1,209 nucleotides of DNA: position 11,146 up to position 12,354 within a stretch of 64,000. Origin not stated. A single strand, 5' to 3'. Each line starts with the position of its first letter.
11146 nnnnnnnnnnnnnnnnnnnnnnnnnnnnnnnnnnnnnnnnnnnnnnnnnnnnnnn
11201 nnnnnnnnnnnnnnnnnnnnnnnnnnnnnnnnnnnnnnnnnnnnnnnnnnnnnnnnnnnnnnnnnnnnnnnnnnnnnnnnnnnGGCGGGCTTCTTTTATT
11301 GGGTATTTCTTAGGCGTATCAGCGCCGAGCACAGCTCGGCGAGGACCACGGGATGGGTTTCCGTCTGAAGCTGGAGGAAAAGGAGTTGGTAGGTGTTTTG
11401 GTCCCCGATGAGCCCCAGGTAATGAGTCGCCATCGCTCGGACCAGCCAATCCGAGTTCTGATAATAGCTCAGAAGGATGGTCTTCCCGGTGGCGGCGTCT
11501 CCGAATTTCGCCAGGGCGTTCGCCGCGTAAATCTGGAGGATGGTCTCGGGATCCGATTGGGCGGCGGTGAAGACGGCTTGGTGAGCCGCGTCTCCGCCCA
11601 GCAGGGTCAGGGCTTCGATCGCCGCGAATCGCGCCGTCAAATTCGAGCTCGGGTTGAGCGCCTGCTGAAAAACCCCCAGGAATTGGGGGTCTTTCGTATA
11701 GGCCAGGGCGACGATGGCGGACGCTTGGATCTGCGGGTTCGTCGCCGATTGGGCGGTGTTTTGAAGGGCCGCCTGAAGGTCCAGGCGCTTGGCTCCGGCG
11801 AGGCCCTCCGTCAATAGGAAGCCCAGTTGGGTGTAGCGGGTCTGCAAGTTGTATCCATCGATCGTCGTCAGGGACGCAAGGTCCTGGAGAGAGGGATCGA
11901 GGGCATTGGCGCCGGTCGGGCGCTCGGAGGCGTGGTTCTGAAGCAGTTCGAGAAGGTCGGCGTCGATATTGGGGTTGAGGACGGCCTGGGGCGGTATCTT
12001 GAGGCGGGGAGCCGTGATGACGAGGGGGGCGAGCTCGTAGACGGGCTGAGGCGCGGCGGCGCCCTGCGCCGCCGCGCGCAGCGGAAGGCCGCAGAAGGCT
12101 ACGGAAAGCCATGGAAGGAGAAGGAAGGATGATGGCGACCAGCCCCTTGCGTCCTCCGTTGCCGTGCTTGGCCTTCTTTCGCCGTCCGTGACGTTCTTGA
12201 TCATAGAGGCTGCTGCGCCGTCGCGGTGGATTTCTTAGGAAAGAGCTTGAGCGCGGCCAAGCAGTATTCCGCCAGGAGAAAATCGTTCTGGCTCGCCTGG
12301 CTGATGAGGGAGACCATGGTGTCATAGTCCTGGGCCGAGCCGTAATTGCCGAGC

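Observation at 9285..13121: HEAT-repeat lipoprotein pair leading an exbB-exbD-tonB operon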

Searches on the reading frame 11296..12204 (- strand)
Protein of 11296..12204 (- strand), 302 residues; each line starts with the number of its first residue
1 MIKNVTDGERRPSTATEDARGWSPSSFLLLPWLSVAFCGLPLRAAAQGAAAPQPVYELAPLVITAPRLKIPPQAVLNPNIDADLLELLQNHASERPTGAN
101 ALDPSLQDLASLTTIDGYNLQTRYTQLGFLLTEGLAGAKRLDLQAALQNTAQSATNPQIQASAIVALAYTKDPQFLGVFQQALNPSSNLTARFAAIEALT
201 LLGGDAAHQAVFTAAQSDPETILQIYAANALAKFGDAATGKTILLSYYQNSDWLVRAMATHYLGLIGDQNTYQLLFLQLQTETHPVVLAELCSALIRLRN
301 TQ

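Call 3: search_protein_families(library=pfam, proteins=[window:11296-12204:-], max_evalue=0.1)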
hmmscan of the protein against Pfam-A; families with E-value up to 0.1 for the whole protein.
window:11296-12204:- (302 aa): 2 families
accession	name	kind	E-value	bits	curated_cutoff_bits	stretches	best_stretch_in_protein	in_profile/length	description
PF13646.12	HEAT_2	-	1.4e-18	67.4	27.7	2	213-295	6-87/88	HEAT repeats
PF02985.28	HEAT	-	0.021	15.5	23.5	0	243-266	4-27/31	HEAT repeat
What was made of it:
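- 11296..12204 (-): HEAT-B: secreted HEAT-repeat paralog, 302 aa. Sec-type signal peptide, short linker carrying the TonB-box-like motif, adaptor module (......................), then HEAT repeats. Pfam HEAT_2 67 bits (call 3).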

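Call 4: search_protein_families(library=ncbifam, proteins=[window:11296-12204:-], max_evalue=0.1)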
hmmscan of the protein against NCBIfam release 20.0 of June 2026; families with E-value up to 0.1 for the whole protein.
window:11296-12204:- (302 aa): 3 families
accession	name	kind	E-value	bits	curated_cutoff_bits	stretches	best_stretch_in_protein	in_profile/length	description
NF045915.1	PhycobilmeDegNblB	equivalog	1.9e-08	34.1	300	2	192-290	49-150/214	phycobilisome degradation protein NblB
NF010374.0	PRK13800.1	equivalog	0.00037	18.9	1196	1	146-273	689-810/898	fumarate reductase/succinate dehydrogenase flavoprotein subunit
NF058502.1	phyc_lyase_CpcE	equivalog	0.0097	15.4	330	1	223-283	58-117/260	C-phycocyanin alpha-cysteine-84 phycocyanobilin lyase subunit CpcE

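Call 6: find_homologous_proteins(query=window:11296-12204:-, max_evalue=0.001)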
Query window:11296-12204:- (302 aa): 87 proteins with E <= 0.001 among 4898 candidates.
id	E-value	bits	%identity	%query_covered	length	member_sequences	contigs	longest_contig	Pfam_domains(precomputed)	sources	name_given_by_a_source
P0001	3.2e-159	547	88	99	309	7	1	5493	PF13646.13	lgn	-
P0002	2.5e-134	465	80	90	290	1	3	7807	PF13646.13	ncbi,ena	-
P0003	3.1e-101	357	93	61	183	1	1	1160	PF13646.13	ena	-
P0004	1.1e-79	286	55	86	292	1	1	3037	PF13646.13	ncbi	-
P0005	6.4e-79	284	49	99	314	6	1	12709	PF13646.13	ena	-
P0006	1.0e-75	273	53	91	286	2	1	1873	PF13646.13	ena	-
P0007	7.5e-74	267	53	89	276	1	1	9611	PF02985.29,PF13646.13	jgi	jgi:hypothetical protein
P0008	2.9e-72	262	51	82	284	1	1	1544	PF02985.29,PF13646.13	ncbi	-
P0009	1.5e-71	259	55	80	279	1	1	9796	PF02985.29,PF13646.13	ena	-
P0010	2.5e-71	259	51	89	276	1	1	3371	PF13646.13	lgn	-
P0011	2.1e-70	256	54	85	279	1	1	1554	PF02985.29,PF13646.13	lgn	-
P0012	2.3e-70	255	52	89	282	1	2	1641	PF02985.29,PF13646.13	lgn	-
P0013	2.4e-70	255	55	81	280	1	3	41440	PF02985.29,PF13646.13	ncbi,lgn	-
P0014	1.4e-69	253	52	83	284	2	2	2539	PF02985.29,PF13646.13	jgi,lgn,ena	jgi:hypothetical protein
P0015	1.6e-69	253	52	81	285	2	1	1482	PF13646.13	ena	-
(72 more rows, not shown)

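Call 9: find_encoding_contigs(protein=window:11296-12204:-, flank=10000, max_places=4)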
Protein window:11296-12204:- (302 aa): 14 contigs read that carry it; 4 places shown.
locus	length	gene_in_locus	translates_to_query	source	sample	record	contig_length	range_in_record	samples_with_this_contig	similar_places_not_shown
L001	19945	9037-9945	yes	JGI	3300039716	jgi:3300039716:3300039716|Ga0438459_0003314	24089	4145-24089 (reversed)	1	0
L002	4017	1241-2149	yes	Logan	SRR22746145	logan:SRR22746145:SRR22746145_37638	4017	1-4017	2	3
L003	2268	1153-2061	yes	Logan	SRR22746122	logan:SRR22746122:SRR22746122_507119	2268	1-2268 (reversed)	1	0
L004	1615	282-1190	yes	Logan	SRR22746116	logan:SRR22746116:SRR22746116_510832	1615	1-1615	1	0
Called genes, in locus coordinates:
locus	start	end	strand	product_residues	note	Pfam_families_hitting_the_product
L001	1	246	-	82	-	?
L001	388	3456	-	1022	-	PF00873:ACR_tran, PF03176:MMPL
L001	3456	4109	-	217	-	-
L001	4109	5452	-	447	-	PF02321:OEP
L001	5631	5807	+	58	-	-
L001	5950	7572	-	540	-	PF00118:Cpn60_TCP1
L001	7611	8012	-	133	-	PF00166:Cpn10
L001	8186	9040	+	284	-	PF13646:HEAT_2 (weak)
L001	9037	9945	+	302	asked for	PF13646:HEAT_2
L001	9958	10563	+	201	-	PF01618:MotA_ExbB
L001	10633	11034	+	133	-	PF02472:ExbD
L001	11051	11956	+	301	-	PF03544:TonB_C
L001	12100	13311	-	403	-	PF01612:DNA_pol_A_exo1, PF00570:HRDC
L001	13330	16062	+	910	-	PF07517:SecA_DEAD, PF00270:DEAD (faint), PF01043:SecA_PP_bind, PF21090:P-loop_SecA, PF07516:SecA_SW, PF02810:SEC-C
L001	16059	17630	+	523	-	PF20154:LNT_N, PF00795:CN_hydrolase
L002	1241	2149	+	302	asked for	PF13646:HEAT_2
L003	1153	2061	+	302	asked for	PF13646:HEAT_2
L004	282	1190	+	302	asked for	PF13646:HEAT_2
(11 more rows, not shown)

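Call 11: find_related_loci(query=A1, collection=genome_contigs, flank=8000)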
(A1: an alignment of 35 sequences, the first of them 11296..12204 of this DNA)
Query A1 (302 aa) in genome_contigs; peptide patterns used: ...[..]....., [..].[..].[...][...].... (x = any residue, [..] = any of these).
123 stretches matched a pattern; 84 encode a relative of the query (tblastn E <= 1e-3); the best 80 are kept; 80 distinct loci.
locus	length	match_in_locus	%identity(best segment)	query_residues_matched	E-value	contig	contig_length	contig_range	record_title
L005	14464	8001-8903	88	3-302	1e-158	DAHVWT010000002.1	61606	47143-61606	MAG TPA_asm: Elusimicrobia bacterium isolate clean752 NODE_2_length_61606_cov_4.833948, whole genome shotgun sequence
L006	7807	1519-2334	80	30-302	3e-137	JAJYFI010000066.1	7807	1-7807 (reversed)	MAG: bacterium isolate DBS1-2.bin105 NODE_14440_length_7807_cov_1.026953, whole genome shotgun sequence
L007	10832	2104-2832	56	54-298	2e-82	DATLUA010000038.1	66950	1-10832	MAG TPA_asm: Elusimicrobiota bacterium isolate SMAG_U13971 k141_27704, whole genome shotgun sequence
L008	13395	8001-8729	56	54-298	2e-77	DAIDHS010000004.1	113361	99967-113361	MAG TPA_asm: Elusimicrobia bacterium isolate clean11 NODE_4_length_113361_cov_5.363538, whole genome shotgun sequence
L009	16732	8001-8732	53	55-299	2e-75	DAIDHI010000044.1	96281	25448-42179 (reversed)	MAG TPA_asm: Elusimicrobia bacterium isolate clean341 k141_1415353, whole genome shotgun sequence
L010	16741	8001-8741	52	54-299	1e-74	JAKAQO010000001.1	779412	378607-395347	MAG: bacterium isolate YF2.bin79 NODE_1_length_779412_cov_5.964498, whole genome shotgun sequence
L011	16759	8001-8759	52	49-299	3e-74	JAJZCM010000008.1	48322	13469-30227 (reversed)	MAG: bacterium isolate JA2.bin36 NODE_497_length_48322_cov_6.657662, whole genome shotgun sequence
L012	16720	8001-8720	56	56-298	2e-74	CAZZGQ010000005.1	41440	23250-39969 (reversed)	MAG TPA_asm: uncultured Elusimicrobia sp. isolate SRP272529_co2_26 genome assembly, contig: NODE_1322_length_41440_cov_1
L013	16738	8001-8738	52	55-299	7e-74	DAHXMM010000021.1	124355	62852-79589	MAG TPA_asm: Elusimicrobia bacterium isolate clean1622 k141_954038, whole genome shotgun sequence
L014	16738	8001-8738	52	55-299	2e-72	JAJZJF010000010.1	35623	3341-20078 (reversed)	MAG: bacterium isolate LSA5.bin12 NODE_1557_length_35623_cov_11.065500, whole genome shotgun sequence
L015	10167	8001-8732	49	57-302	5e-69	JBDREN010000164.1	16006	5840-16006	MAG: Elusimicrobiota bacterium isolate MEGAHIT-group-1.316 k141_10304224, whole genome shotgun sequence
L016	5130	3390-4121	49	57-302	1e-68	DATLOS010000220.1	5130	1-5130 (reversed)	MAG TPA_asm: Elusimicrobiota bacterium isolate SMAG_U13832 k141_3642224, whole genome shotgun sequence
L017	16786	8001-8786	50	46-302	3e-68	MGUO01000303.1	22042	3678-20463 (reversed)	MAG: Elusimicrobia bacterium RIFCSPHIGHO2_02_FULL_57_9 rifcsphigho2_02_scaffold_8968, whole genome shotgun sequence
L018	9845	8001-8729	49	56-300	2e-68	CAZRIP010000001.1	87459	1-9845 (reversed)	MAG TPA_asm: uncultured Elusimicrobia sp. isolate binchicken_co54_389 genome assembly, contig: NODE_361_length_87459_cov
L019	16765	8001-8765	51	45-300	5e-68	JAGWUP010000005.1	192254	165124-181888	MAG: Elusimicrobia bacterium isolate REEB4 contig-150_32, whole genome shotgun sequence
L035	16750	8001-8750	45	47-298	1e-61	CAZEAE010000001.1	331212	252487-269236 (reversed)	MAG TPA_asm: uncultured Elusimicrobia sp. isolate binchicken_co248_32 genome assembly, contig: NODE_11_length_331212_cov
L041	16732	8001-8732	45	56-302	9e-61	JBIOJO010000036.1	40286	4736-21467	MAG: Elusimicrobiota bacterium isolate GcC5-9 k141_73233_length_40286_cov_52.0329, whole genome shotgun sequence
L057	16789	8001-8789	49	44-302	3e-71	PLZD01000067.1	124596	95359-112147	MAG: Elusimicrobia bacterium isolate palsa_1176 73.20120700_P3D.185_contig_14882, whole genome shotgun sequence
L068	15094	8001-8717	47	56-298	1e-53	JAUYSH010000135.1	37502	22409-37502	MAG: Elusimicrobiota bacterium isolate C5_metabat.bin.68 C5_k141_217978, whole genome shotgun sequence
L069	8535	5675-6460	42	44-302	7e-54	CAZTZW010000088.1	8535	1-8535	MAG TPA_asm: uncultured Elusimicrobia sp. isolate SRP302895_co1_139 genome assembly, contig: NODE_16980_length_8535_cov_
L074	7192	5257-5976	46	55-298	9e-53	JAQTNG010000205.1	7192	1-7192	MAG: Elusimicrobia bacterium isolate STA_59 NODE_23242_length_7192_cov_3.257608_Sandtown_A, whole genome shotgun sequenc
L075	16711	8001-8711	45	58-298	2e-52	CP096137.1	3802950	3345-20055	MAG: Elusimicrobiota bacterium isolate JAD_PAG50586_1 chromosome, complete genome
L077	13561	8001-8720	44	55-298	2e-51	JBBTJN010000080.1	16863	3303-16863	MAG: Elusimicrobiota bacterium isolate H52-bin097_1 H52_bin097_1_000000000080, whole genome shotgun sequence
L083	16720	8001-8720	44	56-298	4e-58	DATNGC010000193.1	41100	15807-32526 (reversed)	MAG TPA_asm: Elusimicrobiota bacterium isolate SMAG_U11311 k141_2140796, whole genome shotgun sequence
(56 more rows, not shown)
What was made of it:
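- On E/F-type bilin lyases / NblB (PBS-lyase HEAT-like): All named relatives but one mislabelled short contig are Elusimicrobia (calls 6, 11).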

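Call 60: search_protein_families(library=pfam, proteins=[L077:5818-6336:+, L077:4730-5851:+, L068:3293-4759:+, L035:846-1874:+, L074:1977-2618:+, L041:582-2084:+, L069:2443-3345:-, L057:11962-12678:+, L083:13346-14170:-], max_evalue=0.001)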
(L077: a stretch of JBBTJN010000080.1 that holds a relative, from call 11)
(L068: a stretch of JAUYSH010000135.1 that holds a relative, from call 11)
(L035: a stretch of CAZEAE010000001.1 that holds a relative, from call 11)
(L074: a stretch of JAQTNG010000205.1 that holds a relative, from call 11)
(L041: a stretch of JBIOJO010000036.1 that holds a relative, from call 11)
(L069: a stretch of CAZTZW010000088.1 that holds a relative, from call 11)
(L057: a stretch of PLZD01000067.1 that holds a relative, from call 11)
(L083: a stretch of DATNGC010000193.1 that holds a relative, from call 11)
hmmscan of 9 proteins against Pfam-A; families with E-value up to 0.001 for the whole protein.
L077:5818-6336:+ (172 aa): 0 families

L077:4730-5851:+ (373 aa): 1 family
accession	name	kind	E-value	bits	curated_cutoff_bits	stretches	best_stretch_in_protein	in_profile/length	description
PF04055.27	Radical_SAM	-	1.6e-13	51.6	29.5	1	130-297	2-161/166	Radical SAM superfamily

L068:3293-4759:+ (488 aa): 7 families
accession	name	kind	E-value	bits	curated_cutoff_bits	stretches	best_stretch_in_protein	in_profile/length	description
PF01593.30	Amino_oxidase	-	1.8e-59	202.6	19.8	1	27-472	1-442/443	Flavin containing amine oxidoreductase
PF13450.12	NAD_binding_8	-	9.1e-15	55.1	21.9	1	22-89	1-68/68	NAD(P)-binding Rossmann-like domain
PF01266.30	DAO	-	2.8e-10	40.7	27.9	1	19-56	1-37/353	FAD dependent oxidoreductase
PF13738.12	Pyr_redox_3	-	5.8e-05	22.9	30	0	12-47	159-194/305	Pyridine nucleotide-disulphide oxidoreductase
PF01946.23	Thi4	-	6.6e-05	22.7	26.2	1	18-68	18-64/235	Thi4 family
PF03486.20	HI0933_like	-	0.00018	21.5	50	1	19-60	2-41/244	HI0933-like protein Rossmann domain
PF07992.20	Pyr_redox_2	-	0.0005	20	26.1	1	14-55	142-178/291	Pyridine nucleotide-disulphide oxidoreductase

L035:846-1874:+ (342 aa): 1 family
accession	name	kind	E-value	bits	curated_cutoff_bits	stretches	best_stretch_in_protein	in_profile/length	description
PF01208.23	URO-D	-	2.7e-126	421.7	23.9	1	5-339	3-345/346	Uroporphyrinogen decarboxylase (URO-D)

L074:1977-2618:+ (213 aa): 1 family
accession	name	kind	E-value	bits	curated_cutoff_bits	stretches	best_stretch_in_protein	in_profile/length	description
PF02308.21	MgtC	-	4.6e-42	143.6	31.4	1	11-133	1-119/121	MgtC family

L041:582-2084:+ (500 aa): 3 families
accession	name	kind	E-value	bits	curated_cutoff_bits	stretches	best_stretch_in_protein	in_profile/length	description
PF01595.25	CNNM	-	9e-38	130.2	28.4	1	4-197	1-178/181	Cyclin M transmembrane N-terminal domain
PF00359.27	PTS_EIIA_2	-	3.2e-20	73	27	1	360-492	11-142/144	Phosphoenolpyruvate-dependent sugar phosphotransferase system, EIIA 2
PF00571.33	CBS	-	3e-08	34.3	24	1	283-333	6-56/57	CBS domain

L069:2443-3345:- (300 aa): 0 families

L057:11962-12678:+ (238 aa): 0 families

L083:13346-14170:- (274 aa): 5 families
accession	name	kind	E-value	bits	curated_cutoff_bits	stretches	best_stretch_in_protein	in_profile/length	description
PF14748.11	P5CR_dimer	-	4.9e-40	136.5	25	1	164-268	1-105/105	Pyrroline-5-carboxylate reductase dimerisation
PF03807.23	F420_oxidored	-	4.2e-23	82.2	21.6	1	6-101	1-94/94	NADP oxidoreductase coenzyme F420-dependent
PF01210.29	NAD_Gly3P_dh_N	-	7.8e-06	26.4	23.1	1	32-105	36-109/158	NAD-dependent glycerol-3-phosphate dehydrogenase N-terminus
PF01488.26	Shikimate_DH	-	2.6e-05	24.7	24.3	1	2-74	10-84/138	Shikimate / quinate 5-dehydrogenase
PF02153.23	PDH_N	-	0.00016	21.7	26.5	1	45-102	24-81/154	Prephenate dehydrogenase, nucleotide-binding domain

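Call 63: search_protein_families(library=ncbifam, proteins=[L017:5319-6353:+, L017:6372-6932:+, L017:3210-4691:+, L017:4684-5322:+], max_evalue=0.01)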
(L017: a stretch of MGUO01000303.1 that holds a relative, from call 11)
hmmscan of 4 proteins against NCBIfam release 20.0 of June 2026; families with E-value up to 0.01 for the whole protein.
L017:5319-6353:+ (344 aa): 10 families
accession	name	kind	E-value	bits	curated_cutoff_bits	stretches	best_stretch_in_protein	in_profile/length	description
NF000424.4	CfrAB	exception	2.3e-86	290.2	530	1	4-339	5-337/338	Cfr family 23S rRNA (adenine(2503)-C(8))-methyltransferase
NF011024.0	PRK14453.1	equivalog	2.5e-86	290.1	468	1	5-342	10-344/348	23S rRNA (adenine(2503)-C(8))-methyltransferase Cfr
TIGR00048.1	rRNA_mod_RlmN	equivalog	1.5e-85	287.3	290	1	2-342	13-346/355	dual-specificity RNA methyltransferase RlmN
TIGR04432.1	rSAM_Cfr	equivalog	9.6e-85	284.8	550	1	5-339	8-339/341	Cfr family 23S rRNA (adenine(2503)-C(8))-methyltransferase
NF011031.0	PRK14461.1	equivalog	1.9e-83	280.5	601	1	2-341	14-364/372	ribosomal RNA large subunit methyltransferase N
NF008396.0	PRK11194.1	equivalog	5.3e-61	206.5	633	1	4-340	21-355/379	dual-specificity RNA methyltransferase RlmN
NF011040.0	PRK14470.1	equivalog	1.1e-49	169.7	441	1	73-341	74-334/338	ribosomal RNA large subunit methyltransferase N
NF011034.0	PRK14464.1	equivalog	4.3e-47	160.6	422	1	1-343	1-331/348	RNA methyltransferase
TIGR02493.1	PFLA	equivalog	1.3e-07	31.2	231.75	1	104-290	23-195/235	pyruvate formate-lyase-activating protein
NF008356.0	PRK11145.1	equivalog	0.0018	17.6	375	1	105-284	29-196/246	pyruvate formate lyase 1-activating protein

L017:6372-6932:+ (186 aa): 0 families

L017:3210-4691:+ (493 aa): 26 families (the best 25 are shown)
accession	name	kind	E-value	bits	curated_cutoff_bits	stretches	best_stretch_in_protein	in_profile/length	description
NF008845.0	PRK11883.1-5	equivalog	1.5e-113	379.6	560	1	31-486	6-464/468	protoporphyrinogen oxidase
TIGR00562.1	proto_IX_ox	equivalog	4.8e-87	292.5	97.85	1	31-479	4-460/470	protoporphyrinogen oxidase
NF008841.0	PRK11883.1-1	equivalog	1.9e-65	221.5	517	1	30-485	4-449/453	protoporphyrinogen oxidase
NF009081.0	PRK12416.1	equivalog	1.1e-59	202.6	702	1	32-487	4-461/466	protoporphyrinogen oxidase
NF008843.0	PRK11883.1-3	equivalog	1.8e-33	116.3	406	1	31-475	3-414/424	protoporphyrinogen oxidase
NF005560.0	PRK07233.1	equivalog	6.6e-20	71.3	252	1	31-465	2-407/435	hypothetical protein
NF005547.0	PRK07208.1-3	equivalog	4.5e-14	52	380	1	31-336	6-294/465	hypothetical protein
NF005548.0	PRK07208.1-4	equivalog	1.4e-13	50.3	389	1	30-112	4-80/488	hypothetical protein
TIGR03467.1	HpnE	equivalog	3e-12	46.6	283.05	1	32-113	1-78/430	hydroxysqualene dehydroxylase HpnE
TIGR02734.1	crtI_fam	subfamily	3.6e-10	39.1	238.1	1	32-100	1-61/504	phytoene desaturase family protein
NF045637.1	carotdesatCrtDProt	equivalog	5e-09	35.2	580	1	32-102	1-64/485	1-hydroxycarotenoid 3,4-desaturase CrtD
NF005545.0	PRK07208.1-1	equivalog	4.4e-07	28.6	451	1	31-105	9-78/504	hypothetical protein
NF005546.0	PRK07208.1-2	equivalog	1.4e-06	27.2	418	1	31-96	6-66/527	hypothetical protein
NF058655.1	CrtID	equivalog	2.2e-06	26.8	640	1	32-91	1-54/478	bifunctional phytoene desaturase/3,4-desaturase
NF053546.1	violacein_VioA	equivalog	3.4e-06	26.6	600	1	32-113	2-83/411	flavin-dependent violacein biosynthesis tryptophan-2 monooxygenase VioA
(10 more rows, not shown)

L017:4684-5322:+ (212 aa): 2 families
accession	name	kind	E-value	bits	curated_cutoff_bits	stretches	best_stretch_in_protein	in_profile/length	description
NF007431.0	PRK09977.1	equivalog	3.2e-31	108.6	214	1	10-173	5-174/215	MgtC/SapB family protein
NF011912.0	PRK15385.1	equivalog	3.8e-30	104.9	255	1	10-124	10-125/231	MgtC family protein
